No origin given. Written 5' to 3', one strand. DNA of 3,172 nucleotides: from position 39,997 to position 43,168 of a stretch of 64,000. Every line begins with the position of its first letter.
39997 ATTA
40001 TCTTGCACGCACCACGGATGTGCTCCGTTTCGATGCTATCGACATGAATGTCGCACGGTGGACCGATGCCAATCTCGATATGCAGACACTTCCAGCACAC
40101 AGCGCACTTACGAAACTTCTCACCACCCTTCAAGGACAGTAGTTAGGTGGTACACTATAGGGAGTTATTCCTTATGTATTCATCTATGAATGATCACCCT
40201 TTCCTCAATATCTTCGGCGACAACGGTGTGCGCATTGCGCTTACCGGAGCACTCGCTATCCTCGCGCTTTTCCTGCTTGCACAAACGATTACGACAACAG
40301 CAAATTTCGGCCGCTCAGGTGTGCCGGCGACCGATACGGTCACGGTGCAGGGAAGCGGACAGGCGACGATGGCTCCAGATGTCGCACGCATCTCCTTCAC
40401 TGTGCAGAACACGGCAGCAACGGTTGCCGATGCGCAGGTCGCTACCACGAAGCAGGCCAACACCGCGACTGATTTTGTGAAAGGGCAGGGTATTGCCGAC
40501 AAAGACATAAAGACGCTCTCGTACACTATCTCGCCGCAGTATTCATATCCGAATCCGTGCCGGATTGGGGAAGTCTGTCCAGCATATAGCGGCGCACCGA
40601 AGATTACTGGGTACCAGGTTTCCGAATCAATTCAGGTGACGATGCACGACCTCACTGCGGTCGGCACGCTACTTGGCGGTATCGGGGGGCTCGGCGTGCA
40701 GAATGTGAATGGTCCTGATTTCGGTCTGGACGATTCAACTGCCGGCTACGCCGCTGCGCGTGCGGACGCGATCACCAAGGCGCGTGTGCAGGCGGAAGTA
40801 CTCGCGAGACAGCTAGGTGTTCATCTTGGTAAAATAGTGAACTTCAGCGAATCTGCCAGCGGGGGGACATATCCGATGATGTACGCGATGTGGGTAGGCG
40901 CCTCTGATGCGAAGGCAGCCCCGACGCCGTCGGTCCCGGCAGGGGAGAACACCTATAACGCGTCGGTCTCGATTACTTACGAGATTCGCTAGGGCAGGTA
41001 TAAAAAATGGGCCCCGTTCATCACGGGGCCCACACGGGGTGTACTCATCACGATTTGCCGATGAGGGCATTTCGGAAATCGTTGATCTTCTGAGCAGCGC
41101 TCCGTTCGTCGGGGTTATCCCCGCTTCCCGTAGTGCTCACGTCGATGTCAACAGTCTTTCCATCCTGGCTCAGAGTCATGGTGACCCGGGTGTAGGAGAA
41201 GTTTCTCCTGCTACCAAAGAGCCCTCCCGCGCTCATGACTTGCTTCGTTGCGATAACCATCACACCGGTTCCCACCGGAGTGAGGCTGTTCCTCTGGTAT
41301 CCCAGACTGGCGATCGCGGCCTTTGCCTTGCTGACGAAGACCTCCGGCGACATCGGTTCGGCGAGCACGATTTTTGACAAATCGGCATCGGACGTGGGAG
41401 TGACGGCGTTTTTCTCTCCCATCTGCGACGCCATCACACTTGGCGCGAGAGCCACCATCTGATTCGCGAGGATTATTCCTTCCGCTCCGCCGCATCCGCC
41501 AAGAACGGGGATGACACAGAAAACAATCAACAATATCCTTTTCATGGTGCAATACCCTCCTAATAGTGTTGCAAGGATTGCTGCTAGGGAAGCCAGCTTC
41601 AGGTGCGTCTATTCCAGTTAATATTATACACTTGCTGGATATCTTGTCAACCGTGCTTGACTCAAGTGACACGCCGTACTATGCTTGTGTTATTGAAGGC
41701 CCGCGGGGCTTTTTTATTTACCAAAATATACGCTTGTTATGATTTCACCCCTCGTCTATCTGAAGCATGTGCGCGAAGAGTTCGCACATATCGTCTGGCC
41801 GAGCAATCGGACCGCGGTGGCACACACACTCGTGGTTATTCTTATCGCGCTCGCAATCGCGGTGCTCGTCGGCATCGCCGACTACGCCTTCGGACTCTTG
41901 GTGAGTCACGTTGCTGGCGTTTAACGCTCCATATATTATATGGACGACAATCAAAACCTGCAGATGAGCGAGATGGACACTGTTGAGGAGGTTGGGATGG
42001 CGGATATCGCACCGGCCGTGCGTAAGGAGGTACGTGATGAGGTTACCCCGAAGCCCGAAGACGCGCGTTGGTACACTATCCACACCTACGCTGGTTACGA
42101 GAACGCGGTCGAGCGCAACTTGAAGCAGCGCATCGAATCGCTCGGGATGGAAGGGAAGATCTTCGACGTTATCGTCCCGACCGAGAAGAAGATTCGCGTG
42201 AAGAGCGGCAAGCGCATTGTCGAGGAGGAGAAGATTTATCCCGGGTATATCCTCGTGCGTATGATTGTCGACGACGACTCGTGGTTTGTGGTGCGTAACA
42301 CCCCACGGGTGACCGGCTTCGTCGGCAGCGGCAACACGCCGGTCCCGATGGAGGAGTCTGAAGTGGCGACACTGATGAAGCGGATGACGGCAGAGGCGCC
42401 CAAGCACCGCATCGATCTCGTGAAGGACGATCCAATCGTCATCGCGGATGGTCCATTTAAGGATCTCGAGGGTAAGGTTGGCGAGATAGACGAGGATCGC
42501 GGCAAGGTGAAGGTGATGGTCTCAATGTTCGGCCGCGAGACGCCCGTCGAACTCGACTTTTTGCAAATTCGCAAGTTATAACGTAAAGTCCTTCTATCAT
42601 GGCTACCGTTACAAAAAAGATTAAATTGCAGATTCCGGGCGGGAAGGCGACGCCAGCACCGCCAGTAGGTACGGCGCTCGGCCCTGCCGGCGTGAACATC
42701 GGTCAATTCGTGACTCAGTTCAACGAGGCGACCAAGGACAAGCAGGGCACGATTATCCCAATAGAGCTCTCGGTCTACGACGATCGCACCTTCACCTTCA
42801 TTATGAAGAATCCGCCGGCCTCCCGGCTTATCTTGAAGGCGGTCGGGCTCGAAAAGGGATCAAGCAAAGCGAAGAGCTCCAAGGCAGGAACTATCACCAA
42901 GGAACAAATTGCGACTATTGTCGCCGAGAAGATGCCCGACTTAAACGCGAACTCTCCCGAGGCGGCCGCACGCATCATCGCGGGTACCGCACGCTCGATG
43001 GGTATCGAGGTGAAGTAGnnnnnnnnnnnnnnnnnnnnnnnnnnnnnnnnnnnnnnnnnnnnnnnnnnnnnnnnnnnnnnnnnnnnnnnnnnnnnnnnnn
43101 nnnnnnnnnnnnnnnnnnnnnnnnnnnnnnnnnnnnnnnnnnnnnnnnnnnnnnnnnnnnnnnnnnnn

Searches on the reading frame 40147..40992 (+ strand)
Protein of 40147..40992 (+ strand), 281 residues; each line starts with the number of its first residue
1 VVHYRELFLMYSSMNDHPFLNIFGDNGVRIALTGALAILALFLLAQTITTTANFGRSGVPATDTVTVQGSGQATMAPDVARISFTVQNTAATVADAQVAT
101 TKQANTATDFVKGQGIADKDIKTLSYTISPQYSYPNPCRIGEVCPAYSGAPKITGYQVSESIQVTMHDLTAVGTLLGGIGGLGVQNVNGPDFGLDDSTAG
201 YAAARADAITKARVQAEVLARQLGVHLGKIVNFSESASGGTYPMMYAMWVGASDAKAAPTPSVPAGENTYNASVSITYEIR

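Call 17: search_protein_families(library=pfam, proteins=[window:40147-40992:+], max_evalue=0.001)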
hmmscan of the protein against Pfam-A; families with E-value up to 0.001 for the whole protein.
window:40147-40992:+ (281 aa): 1 family
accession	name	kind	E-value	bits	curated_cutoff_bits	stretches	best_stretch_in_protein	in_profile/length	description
PF04402.19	SIMPL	-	3.1e-48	165.2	25.2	1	65-278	1-205/205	Protein of unknown function (DUF541)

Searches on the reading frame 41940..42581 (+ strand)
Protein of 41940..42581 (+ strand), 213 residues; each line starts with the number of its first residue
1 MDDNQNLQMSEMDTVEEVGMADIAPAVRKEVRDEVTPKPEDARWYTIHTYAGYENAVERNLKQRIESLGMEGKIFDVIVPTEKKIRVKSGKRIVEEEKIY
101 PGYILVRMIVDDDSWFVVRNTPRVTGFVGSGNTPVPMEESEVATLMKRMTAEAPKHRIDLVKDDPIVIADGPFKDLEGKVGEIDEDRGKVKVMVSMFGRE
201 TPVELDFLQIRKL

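Call 3: search_protein_families(library=pfam, proteins=[window:41940-42581:+], max_evalue=0.01)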
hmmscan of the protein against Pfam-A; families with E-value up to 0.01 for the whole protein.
window:41940-42581:+ (213 aa): 3 families
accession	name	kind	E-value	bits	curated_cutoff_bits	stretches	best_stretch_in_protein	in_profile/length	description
PF02357.24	NusG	-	1.1e-28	99.9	22.2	1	43-145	2-92/93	Transcription termination factor nusG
PF00467.35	KOW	-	0.0021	18.3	22.3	1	167-192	6-31/32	KOW motif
PF23284.2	KOW2_Spt5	-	0.0054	17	28.9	0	164-212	3-49/50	Transcription elongation factor SPT5, second KOW domain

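Call 27: find_related_loci(query=window:41940-42581:+, collection=metagenome_contigs, flank=10000)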
Query window:41940-42581:+ (213 aa) in metagenome_contigs; peptide patterns used: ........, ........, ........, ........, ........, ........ (x = any residue, [..] = any of these).
532 stretches matched a pattern; 423 encode a relative of the query (tblastn E <= 1e-3); the best 80 are kept; 80 distinct loci.
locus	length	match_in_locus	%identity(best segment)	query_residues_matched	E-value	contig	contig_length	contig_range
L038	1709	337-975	92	1-213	1e-140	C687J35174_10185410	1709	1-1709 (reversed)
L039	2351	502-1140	92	1-213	5e-138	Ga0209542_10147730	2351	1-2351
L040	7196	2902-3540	92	1-213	5e-130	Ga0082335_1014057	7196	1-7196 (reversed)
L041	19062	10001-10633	92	3-213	1e-129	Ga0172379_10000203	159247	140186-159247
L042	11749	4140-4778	92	1-213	2e-129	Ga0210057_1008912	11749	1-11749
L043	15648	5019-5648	92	4-213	9e-129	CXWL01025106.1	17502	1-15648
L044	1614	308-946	91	1-213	4e-139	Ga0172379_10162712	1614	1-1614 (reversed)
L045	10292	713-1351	90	1-213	2e-128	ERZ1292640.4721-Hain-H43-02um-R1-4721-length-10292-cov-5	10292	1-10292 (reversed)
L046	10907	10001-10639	91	1-213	1e-128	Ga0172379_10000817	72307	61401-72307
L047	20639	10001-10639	89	1-213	3e-128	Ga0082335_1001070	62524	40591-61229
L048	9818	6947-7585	90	1-213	4e-128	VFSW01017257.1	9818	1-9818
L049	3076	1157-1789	91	3-213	6e-133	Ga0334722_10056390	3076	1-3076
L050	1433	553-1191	90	1-213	5e-139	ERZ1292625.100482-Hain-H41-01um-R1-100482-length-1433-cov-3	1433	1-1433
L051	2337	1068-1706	91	1-213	8e-135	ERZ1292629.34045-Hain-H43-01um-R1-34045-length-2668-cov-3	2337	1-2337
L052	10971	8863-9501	89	1-213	1e-127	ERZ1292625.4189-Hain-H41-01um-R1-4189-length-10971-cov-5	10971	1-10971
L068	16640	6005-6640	90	1-213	4e-125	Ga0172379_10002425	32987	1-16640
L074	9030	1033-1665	89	3-213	1e-124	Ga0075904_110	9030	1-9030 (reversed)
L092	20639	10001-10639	88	1-213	1e-123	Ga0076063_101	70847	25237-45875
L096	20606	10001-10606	93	12-213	2e-123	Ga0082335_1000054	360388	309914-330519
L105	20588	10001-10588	94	18-213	3e-122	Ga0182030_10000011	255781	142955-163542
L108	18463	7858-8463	93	12-213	5e-122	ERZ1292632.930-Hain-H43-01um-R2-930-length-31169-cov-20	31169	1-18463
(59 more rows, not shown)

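Call 30: search_protein_families(library=pfam, proteins=[L068:7200-7958:-, L068:8062-8904:+, L068:8948-9421:-, L068:9491-10375:-, L096:11072-12004:+, L096:12576-13154:+, L096:13165-13740:+, L096:13743-14729:+, L105:11154-12212:+, L074:4391-5083:+], max_evalue=0.001)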
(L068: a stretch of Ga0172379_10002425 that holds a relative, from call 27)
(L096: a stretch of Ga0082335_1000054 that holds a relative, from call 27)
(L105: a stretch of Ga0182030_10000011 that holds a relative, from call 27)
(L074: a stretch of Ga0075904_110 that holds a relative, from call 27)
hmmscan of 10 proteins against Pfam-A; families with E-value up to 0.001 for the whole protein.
L068:7200-7958:- (252 aa): 0 families

L068:8062-8904:+ (280 aa): 2 families
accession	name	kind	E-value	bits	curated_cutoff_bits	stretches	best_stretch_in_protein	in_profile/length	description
PF00383.29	dCMP_cyt_deam_1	-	2.9e-12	46.8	25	1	140-255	3-100/102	Cytidine and deoxycytidylate deaminase zinc-binding region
PF14437.12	MafB19-deam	-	1.5e-05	25.4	27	1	156-258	19-102/142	MafB19-like deaminase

L068:8948-9421:- (157 aa): 2 families
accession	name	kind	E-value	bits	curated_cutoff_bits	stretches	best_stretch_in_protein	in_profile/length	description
PF01230.28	HIT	-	1.5e-07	32.4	21.5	1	70-139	24-95/98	HIT domain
PF11969.13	DcpS_C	-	5.8e-06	27.2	24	1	50-138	14-101/114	Scavenger mRNA decapping enzyme C-term binding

L068:9491-10375:- (294 aa): 1 family
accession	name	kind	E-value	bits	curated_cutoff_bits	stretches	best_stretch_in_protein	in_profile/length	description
PF00303.24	Thymidylat_synt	-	3.7e-62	210.3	24.3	1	16-292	2-264/266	Thymidylate synthase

L096:11072-12004:+ (310 aa): 1 family
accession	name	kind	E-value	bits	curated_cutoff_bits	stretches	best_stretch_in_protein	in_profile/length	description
PF00303.24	Thymidylat_synt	-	9e-120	399.2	24.3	1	34-310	2-266/266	Thymidylate synthase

L096:12576-13154:+ (192 aa): 2 families
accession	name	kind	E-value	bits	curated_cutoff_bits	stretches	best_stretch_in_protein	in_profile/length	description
PF22769.1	DCD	-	3.3e-27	95.9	27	1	13-167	6-152/153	dCTP deaminase-like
PF00692.24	dUTPase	-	2e-08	34.5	22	1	86-169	22-105/129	dUTPase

L096:13165-13740:+ (191 aa): 3 families
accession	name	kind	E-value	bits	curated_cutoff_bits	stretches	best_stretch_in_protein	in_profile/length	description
PF22769.1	DCD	-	1.6e-35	122.9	27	1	3-151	2-151/153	dCTP deaminase-like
PF00692.24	dUTPase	-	0.00055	20.2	22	0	97-156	50-107/129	dUTPase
PF06559.16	DCD_N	-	0.00075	19.8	21.4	0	3-39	5-42/164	2'-deoxycytidine 5'-triphosphate deaminase (DCD) N-terminal domain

L096:13743-14729:+ (328 aa): 1 family
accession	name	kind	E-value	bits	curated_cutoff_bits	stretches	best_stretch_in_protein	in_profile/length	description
PF00303.24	Thymidylat_synt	-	6.5e-91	304.6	24.3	1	8-309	2-266/266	Thymidylate synthase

L105:11154-12212:+ (352 aa): 1 family
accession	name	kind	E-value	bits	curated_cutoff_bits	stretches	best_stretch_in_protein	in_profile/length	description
PF02511.20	Thy1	-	2.9e-09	37.4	24.8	1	27-217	60-190/191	Thymidylate synthase complementing protein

L074:4391-5083:+ (230 aa): 2 families
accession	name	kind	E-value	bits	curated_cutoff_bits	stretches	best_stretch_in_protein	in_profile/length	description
PF02223.23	Thymidylate_kin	-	2.9e-21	76.4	27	1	9-207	1-177/185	Thymidylate kinase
PF01712.25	dNK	-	1.5e-06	28.6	27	1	7-224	1-202/203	Deoxynucleoside kinase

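Call 31: search_protein_families(library=pfam, proteins=[L047:11698-12330:-, L047:12323-13042:+, L047:13014-13859:+, L047:13861-14340:-, L047:14343-15434:-, L092:11256-14504:-, L092:15165-16064:-, L092:16179-16607:+, L108:8897-9796:-, L108:11501-12079:+], max_evalue=0.001)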
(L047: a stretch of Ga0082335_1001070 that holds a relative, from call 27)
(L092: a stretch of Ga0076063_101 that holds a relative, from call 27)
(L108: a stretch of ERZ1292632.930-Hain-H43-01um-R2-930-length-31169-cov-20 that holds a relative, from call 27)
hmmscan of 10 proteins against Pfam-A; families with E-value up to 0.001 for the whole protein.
L047:11698-12330:- (210 aa): 0 families

L047:12323-13042:+ (239 aa): 1 family
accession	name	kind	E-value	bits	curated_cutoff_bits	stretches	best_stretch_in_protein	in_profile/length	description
PF01467.32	CTP_transf_like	-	4.1e-17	63.1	21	1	82-194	2-116/133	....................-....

L047:13014-13859:+ (281 aa): 2 families
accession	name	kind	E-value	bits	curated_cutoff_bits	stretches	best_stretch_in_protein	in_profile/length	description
PF00383.29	dCMP_cyt_deam_1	-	4.4e-14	52.7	25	1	141-257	3-101/102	Cytidine and deoxycytidylate deaminase zinc-binding region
PF14437.12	MafB19-deam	-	1.5e-09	38.3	27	1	143-261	4-104/142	MafB19-like deaminase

L047:13861-14340:- (159 aa): 0 families

L047:14343-15434:- (363 aa): 1 family
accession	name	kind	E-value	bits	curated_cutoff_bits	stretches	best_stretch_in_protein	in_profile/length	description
PF00303.24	Thymidylat_synt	-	6.2e-63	212.9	24.3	1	79-362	2-265/266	Thymidylate synthase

L092:11256-14504:- (1082 aa): 2 families
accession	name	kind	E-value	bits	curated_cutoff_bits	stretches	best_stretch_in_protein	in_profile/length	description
PF13419.12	HAD_2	-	1.2e-06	29.2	23.8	1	875-1057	3-178/178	Haloacid dehalogenase-like hydrolase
PF00702.32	Hydrolase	-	9.6e-06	26.6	26.4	1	870-1043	1-183/191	haloacid dehalogenase-like hydrolase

L092:15165-16064:- (299 aa): 1 family
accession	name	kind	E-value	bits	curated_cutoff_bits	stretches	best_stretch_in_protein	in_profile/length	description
PF24392.2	Parb-CE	-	0.00017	22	23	0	184-244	86-141/147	ParB CE domain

L092:16179-16607:+ (142 aa): 2 families
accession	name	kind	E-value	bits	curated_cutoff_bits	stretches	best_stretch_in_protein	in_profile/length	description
PF00692.24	dUTPase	-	2.9e-17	63.1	22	1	13-141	4-129/129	dUTPase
PF22769.1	DCD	-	2.4e-07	31.4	27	1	32-114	70-149/153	dCTP deaminase-like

L108:8897-9796:- (299 aa): 1 family
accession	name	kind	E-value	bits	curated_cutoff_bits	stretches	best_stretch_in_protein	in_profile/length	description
PF18723.6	HMUDK_hel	-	3.4e-17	63.1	25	1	31-285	5-273/281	5-hmdU DNA kinase, helical domain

L108:11501-12079:+ (192 aa): 1 family
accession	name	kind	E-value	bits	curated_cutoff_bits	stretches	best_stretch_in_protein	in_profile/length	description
PF20803.2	PaaX_M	-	3.1e-21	75.7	24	1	105-180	2-77/83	PaaX protein central Cas2-like domain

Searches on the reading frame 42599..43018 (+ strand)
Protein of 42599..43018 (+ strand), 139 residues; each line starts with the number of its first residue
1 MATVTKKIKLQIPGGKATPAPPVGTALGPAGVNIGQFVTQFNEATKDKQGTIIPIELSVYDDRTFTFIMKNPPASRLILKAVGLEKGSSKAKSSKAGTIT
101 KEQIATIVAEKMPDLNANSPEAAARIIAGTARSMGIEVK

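Call 3: search_protein_families(library=pfam, proteins=[window:42599-43018:+], max_evalue=0.01)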
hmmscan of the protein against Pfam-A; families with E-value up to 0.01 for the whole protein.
window:42599-43018:+ (139 aa): 2 families
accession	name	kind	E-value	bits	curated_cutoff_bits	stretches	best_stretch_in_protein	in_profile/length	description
PF03946.19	Ribosomal_L11_N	-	7.2e-27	93.4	32.9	1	8-65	1-58/58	Ribosomal protein L11, N-terminal domain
PF00298.24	Ribosomal_L11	-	1.1e-24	87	21.4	1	70-138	1-69/69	Ribosomal protein L11, RNA binding domain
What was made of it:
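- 42599..43018 (+): rplK (ribosomal protein L11): conserved left border of the slot. Pfam Ribosomal_L11_N + Ribosomal_L11 (call 3).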
